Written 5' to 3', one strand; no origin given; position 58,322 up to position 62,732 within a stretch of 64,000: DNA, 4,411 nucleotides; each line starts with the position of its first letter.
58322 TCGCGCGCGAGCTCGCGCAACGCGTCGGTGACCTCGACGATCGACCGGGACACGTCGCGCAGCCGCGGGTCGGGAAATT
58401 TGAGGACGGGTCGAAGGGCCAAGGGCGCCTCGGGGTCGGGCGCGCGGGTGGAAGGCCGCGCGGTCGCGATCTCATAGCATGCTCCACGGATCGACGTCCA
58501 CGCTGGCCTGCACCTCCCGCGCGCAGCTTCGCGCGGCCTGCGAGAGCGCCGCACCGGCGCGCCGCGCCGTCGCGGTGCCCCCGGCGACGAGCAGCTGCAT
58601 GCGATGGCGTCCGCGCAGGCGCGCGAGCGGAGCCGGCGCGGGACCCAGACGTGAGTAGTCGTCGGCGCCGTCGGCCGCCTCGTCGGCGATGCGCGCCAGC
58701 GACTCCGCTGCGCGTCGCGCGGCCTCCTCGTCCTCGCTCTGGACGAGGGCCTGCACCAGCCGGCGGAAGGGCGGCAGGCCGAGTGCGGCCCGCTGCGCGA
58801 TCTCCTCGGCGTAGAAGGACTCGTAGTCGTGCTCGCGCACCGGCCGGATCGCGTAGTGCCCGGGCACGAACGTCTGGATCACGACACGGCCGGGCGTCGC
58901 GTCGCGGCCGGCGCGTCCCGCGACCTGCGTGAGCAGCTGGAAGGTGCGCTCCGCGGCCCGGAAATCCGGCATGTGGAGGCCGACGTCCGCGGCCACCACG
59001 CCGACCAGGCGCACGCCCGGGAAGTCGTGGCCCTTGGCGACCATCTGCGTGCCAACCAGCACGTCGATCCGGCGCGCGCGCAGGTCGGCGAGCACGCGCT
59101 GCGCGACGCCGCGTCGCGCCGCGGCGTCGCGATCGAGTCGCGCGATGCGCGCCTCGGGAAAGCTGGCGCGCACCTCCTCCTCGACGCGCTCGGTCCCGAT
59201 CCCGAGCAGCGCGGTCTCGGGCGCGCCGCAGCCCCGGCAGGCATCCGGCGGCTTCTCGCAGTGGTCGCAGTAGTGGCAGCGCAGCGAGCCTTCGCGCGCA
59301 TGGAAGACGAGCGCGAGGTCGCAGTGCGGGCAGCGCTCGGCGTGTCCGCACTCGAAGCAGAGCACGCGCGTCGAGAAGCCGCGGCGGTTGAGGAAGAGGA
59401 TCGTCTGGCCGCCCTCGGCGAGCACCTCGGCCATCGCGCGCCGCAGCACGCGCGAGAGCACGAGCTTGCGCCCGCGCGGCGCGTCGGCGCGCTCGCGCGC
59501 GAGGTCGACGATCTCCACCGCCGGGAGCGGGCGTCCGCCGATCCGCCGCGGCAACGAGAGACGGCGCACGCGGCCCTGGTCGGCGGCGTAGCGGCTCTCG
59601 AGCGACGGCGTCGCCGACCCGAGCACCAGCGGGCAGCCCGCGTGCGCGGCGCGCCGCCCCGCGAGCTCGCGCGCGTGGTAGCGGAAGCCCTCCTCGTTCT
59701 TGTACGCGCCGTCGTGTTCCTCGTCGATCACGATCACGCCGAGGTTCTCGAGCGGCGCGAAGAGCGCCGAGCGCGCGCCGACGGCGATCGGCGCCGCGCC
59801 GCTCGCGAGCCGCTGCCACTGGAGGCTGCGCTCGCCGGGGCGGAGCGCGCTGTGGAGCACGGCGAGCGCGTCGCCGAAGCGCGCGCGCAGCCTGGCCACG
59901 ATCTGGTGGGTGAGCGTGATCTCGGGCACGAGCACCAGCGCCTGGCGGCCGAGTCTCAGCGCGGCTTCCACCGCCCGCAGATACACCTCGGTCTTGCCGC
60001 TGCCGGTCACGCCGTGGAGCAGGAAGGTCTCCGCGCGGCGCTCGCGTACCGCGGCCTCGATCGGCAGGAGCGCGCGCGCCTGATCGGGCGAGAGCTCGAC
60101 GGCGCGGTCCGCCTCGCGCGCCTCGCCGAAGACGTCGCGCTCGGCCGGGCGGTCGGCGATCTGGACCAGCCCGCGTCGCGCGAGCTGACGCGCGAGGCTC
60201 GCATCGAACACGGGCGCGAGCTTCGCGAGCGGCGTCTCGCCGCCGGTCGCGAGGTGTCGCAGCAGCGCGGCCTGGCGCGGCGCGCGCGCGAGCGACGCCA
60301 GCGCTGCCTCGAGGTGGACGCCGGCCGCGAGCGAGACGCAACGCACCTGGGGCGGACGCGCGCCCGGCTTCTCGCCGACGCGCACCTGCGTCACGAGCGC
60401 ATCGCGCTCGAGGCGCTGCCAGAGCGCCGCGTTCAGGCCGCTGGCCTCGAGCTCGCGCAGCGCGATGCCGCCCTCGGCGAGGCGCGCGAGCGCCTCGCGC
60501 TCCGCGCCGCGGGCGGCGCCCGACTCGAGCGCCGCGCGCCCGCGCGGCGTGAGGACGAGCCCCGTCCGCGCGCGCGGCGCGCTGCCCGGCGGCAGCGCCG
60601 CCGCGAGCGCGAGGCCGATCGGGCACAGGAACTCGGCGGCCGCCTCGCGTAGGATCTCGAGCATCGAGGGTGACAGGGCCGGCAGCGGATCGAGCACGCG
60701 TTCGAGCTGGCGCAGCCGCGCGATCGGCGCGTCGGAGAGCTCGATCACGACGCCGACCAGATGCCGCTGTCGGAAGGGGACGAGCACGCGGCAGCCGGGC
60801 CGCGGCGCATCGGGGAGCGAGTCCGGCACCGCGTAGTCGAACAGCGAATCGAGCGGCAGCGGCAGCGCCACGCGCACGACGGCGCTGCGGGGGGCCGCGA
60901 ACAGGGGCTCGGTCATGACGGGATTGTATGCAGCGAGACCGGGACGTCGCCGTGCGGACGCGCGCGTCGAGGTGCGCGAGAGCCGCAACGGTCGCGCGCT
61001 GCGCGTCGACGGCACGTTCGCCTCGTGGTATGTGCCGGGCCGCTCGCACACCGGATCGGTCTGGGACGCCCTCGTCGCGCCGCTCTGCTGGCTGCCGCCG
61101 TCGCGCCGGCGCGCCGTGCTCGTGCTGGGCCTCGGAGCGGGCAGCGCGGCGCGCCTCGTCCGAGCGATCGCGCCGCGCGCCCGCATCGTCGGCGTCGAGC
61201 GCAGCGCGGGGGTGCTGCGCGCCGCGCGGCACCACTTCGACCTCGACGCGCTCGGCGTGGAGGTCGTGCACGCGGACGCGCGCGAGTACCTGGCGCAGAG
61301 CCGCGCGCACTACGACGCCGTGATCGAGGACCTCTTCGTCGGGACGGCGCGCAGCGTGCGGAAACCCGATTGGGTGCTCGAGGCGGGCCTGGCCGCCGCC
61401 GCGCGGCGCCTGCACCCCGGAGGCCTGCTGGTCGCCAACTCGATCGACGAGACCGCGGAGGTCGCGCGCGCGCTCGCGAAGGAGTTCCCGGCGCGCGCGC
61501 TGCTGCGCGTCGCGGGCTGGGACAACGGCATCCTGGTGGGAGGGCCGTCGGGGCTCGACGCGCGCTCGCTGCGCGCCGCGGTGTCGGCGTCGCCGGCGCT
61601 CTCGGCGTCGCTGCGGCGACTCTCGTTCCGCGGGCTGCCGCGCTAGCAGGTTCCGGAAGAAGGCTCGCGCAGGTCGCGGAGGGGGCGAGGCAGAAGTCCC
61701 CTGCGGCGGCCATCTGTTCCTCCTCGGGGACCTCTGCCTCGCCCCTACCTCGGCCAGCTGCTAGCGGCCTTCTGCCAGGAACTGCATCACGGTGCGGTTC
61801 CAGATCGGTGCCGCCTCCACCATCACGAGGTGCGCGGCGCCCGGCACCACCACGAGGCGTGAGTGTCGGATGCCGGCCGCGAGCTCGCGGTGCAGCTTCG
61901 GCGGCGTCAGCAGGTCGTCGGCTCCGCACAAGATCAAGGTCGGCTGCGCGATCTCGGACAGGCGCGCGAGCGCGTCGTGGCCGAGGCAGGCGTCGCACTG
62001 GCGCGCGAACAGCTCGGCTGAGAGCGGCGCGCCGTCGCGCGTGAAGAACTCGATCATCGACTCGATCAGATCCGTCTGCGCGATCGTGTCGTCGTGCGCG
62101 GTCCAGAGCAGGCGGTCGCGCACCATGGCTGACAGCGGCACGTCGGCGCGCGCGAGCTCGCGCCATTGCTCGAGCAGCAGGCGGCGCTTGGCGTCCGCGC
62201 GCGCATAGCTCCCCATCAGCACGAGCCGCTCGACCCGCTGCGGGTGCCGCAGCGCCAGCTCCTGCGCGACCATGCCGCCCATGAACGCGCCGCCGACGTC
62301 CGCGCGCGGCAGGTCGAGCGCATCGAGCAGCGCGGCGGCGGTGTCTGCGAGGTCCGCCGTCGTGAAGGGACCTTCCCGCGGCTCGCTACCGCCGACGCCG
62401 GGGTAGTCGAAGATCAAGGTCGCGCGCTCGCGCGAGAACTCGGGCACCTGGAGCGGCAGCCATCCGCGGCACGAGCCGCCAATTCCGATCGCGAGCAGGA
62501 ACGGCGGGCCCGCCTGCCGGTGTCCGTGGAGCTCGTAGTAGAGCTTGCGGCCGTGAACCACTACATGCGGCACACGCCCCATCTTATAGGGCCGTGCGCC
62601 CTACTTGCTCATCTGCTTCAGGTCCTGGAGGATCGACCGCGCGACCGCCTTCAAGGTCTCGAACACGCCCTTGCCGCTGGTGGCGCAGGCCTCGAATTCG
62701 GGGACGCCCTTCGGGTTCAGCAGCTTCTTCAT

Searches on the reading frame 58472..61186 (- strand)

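Call 62: search_protein_families(library=pfam, proteins=[window:58472-61186:-], max_evalue=0.001)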
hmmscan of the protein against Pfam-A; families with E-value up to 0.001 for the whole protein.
window:58472-61186:- (904 aa): 6 families
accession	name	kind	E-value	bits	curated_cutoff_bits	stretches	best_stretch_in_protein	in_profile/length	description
PF17764.6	PriA_3primeBD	-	4.7e-24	84.5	22.7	1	105-199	1-96/96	3'DNA-binding domain (3'BD)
PF00270.35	DEAD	-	9e-19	68.3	26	1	367-528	2-161/167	DEAD/DEAH box helicase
PF18074.6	PriA_C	-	8.5e-17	62.2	26.9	1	806-900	1-95/95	Primosomal protein N C-terminal domain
PF04851.21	ResIII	-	2.5e-12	47.5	22.5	1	364-527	3-162/164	Type III restriction enzyme, res subunit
PF18319.7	Zn_ribbon_PriA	-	2e-08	34.5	26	1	619-642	1-24/27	PriA DNA helicase Cys-rich region (CRR) domain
PF00271.37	Helicase_C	-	1.9e-06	28.5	23.5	1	695-761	54-108/110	Helicase conserved C-terminal domain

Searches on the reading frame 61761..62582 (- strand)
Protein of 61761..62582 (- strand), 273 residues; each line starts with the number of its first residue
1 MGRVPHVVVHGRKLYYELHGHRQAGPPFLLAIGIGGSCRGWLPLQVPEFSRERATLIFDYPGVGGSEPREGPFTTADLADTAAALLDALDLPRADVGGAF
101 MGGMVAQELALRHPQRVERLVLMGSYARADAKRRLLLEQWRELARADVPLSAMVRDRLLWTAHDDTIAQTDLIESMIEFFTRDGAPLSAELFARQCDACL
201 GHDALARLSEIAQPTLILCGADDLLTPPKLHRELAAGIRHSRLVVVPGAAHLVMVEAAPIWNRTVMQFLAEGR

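Call 62: search_protein_families(library=pfam, proteins=[window:61761-62582:-], max_evalue=0.001)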
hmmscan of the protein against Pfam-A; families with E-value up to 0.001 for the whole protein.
window:61761-62582:- (273 aa): 5 families
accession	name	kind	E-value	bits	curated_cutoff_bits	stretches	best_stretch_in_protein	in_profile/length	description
PF00561.26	Abhydrolase_1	-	6.3e-27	95.2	25.8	1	26-257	1-244/245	alpha/beta hydrolase fold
PF12697.13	Abhydrolase_6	-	2e-15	58.5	26.3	1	33-256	6-209/217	Alpha/beta hydrolase family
PF12146.15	Hydrolase_4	-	5.4e-13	49.2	27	1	54-256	33-237/239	Serine aminopeptidase, S33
PF08386.16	Abhydrolase_4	-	9.9e-06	26.1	21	1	212-273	34-95/103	TAP-like protein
PF03096.20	Ndr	-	6.3e-05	22.3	23.3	1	74-255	81-262/283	Ndr family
